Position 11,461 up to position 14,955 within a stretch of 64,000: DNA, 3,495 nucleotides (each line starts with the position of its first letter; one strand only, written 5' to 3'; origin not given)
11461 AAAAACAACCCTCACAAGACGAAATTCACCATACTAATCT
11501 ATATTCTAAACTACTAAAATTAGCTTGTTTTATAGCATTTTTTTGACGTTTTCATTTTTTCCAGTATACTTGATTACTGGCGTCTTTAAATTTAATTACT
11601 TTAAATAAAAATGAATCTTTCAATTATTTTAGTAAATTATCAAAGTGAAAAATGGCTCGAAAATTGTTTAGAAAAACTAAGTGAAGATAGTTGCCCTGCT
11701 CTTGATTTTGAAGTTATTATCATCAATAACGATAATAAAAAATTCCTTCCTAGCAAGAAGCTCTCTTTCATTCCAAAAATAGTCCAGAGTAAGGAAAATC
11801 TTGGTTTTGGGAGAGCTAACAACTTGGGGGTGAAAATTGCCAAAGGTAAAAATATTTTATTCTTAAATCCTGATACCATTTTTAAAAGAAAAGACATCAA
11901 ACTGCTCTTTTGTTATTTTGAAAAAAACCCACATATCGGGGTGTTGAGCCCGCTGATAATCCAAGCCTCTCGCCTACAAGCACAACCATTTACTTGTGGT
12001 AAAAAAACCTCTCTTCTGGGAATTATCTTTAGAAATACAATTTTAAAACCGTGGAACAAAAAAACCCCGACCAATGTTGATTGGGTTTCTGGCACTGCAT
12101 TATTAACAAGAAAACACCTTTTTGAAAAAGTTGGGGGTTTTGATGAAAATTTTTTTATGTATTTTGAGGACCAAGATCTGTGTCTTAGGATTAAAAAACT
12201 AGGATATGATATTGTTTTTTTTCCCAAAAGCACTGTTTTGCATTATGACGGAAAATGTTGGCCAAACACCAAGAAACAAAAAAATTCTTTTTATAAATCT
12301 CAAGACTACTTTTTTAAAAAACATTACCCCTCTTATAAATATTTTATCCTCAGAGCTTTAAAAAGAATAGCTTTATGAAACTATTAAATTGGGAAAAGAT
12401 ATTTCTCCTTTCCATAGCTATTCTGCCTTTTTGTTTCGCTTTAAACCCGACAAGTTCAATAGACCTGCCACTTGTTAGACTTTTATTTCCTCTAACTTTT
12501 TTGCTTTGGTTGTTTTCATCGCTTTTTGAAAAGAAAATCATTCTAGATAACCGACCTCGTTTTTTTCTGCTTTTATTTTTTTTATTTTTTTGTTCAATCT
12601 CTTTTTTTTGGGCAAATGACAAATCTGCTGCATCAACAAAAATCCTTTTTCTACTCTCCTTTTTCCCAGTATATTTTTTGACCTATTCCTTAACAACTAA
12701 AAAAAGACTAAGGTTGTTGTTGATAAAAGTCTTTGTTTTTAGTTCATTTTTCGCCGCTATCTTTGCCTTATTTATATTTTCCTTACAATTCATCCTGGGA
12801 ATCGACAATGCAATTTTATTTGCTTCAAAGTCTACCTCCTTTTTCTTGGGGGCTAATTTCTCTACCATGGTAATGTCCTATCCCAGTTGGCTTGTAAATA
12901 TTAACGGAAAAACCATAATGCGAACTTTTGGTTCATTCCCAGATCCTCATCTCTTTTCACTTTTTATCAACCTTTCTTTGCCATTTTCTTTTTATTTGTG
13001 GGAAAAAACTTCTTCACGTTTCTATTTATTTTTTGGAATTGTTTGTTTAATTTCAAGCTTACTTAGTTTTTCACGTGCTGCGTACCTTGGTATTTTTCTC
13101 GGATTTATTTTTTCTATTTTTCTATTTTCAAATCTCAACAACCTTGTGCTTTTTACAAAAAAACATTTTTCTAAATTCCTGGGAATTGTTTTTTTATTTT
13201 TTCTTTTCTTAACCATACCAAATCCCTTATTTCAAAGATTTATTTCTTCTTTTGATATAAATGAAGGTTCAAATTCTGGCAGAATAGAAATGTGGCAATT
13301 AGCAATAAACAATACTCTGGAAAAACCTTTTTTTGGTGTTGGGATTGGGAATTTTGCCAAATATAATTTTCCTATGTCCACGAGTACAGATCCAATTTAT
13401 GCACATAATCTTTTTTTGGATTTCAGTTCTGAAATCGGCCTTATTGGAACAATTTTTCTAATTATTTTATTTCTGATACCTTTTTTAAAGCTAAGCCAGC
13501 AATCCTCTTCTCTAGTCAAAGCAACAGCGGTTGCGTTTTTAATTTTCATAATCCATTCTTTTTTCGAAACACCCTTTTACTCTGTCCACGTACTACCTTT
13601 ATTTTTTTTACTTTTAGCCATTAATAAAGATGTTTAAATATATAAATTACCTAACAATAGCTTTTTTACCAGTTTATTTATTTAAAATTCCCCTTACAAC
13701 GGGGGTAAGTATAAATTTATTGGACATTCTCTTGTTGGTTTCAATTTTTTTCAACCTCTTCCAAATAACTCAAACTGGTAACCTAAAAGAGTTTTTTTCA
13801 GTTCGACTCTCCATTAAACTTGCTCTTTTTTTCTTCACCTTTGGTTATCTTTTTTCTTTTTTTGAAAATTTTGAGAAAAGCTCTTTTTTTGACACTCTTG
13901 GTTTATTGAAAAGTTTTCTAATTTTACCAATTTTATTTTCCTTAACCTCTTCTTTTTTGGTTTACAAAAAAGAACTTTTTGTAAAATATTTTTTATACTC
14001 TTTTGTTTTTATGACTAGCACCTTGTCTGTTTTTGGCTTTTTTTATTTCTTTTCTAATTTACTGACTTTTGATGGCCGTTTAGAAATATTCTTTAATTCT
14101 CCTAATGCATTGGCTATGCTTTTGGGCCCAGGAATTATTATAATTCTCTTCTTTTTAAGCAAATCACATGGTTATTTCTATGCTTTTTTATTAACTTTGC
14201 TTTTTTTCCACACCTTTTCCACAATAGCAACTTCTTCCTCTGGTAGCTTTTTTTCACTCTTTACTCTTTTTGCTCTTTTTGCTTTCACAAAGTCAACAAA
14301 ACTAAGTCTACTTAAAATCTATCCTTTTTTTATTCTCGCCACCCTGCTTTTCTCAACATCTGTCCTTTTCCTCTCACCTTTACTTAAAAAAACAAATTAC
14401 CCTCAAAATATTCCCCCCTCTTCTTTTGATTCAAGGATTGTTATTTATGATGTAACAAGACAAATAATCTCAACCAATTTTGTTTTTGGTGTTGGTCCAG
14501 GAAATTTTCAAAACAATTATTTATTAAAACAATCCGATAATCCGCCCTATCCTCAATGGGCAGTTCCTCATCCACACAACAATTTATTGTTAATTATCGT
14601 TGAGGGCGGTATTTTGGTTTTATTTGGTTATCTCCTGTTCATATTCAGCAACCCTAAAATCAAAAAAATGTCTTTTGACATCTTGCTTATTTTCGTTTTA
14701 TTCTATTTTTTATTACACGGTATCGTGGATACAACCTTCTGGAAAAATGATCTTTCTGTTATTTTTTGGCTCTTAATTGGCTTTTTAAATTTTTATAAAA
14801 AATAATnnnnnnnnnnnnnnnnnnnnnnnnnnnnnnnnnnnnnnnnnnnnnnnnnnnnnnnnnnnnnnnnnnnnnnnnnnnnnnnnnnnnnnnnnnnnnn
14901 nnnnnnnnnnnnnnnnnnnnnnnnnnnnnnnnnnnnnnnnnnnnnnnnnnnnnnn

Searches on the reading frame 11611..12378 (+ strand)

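Call 24: search_protein_families(library=pfam, max_evalue=0.00001, proteins=[window:11611-12378:+])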
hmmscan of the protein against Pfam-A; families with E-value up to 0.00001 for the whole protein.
window:11611-12378:+ (255 aa): 5 families
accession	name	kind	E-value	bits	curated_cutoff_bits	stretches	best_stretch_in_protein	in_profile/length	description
PF00535.33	Glycos_transf_2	-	1.5e-15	58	23.3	1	4-112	1-112/168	Glycosyl transferase family 2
PF10111.15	Glyco_tranf_2_2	-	1.6e-09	38.1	27.3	1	10-220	9-223/276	Glycosyltransferase like family 2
PF13641.12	Glyco_tranf_2_3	-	9.4e-09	36.1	27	1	3-225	3-225/230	Glycosyltransferase like family 2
PF02709.20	Glyco_transf_7C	-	4.9e-06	26.5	23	1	161-206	21-67/78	N-terminal domain of galactosyltransferase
PF13712.12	Glyco_tranf_2_5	-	7.6e-06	26.2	27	0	66-223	41-192/210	Glycosyltransferase like family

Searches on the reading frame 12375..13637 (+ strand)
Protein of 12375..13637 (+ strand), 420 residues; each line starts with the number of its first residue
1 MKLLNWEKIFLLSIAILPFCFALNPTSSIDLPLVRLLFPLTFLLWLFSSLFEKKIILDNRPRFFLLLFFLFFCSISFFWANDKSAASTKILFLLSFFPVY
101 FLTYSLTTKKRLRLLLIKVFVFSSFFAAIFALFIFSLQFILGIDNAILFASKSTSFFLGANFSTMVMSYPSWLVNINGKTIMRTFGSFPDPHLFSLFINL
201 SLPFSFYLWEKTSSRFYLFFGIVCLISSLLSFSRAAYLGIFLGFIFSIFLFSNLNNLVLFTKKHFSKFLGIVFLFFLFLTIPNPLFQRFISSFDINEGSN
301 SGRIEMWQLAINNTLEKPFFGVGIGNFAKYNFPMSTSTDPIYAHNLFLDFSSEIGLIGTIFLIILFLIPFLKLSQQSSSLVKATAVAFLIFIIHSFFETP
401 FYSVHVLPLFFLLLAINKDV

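Call 25: search_protein_families(library=pfam, max_evalue=0.00001, proteins=[window:12375-13637:+])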
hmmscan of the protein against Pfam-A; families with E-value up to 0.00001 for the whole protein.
window:12375-13637:+ (420 aa): 1 family
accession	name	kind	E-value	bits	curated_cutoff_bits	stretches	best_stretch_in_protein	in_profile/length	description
PF04932.20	Wzy_C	-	4.8e-20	72.3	31.7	1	222-363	4-149/149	O-Antigen ligase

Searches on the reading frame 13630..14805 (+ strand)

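Call 25: search_protein_families(library=pfam, max_evalue=0.00001, proteins=[window:13630-14805:+])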
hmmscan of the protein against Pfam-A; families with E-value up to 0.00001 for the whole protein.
window:13630-14805:+ (391 aa): 1 family
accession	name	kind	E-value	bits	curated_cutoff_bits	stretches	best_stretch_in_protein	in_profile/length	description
PF04932.20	Wzy_C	-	2.5e-14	53.8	31.7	1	191-335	3-149/149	O-Antigen ligase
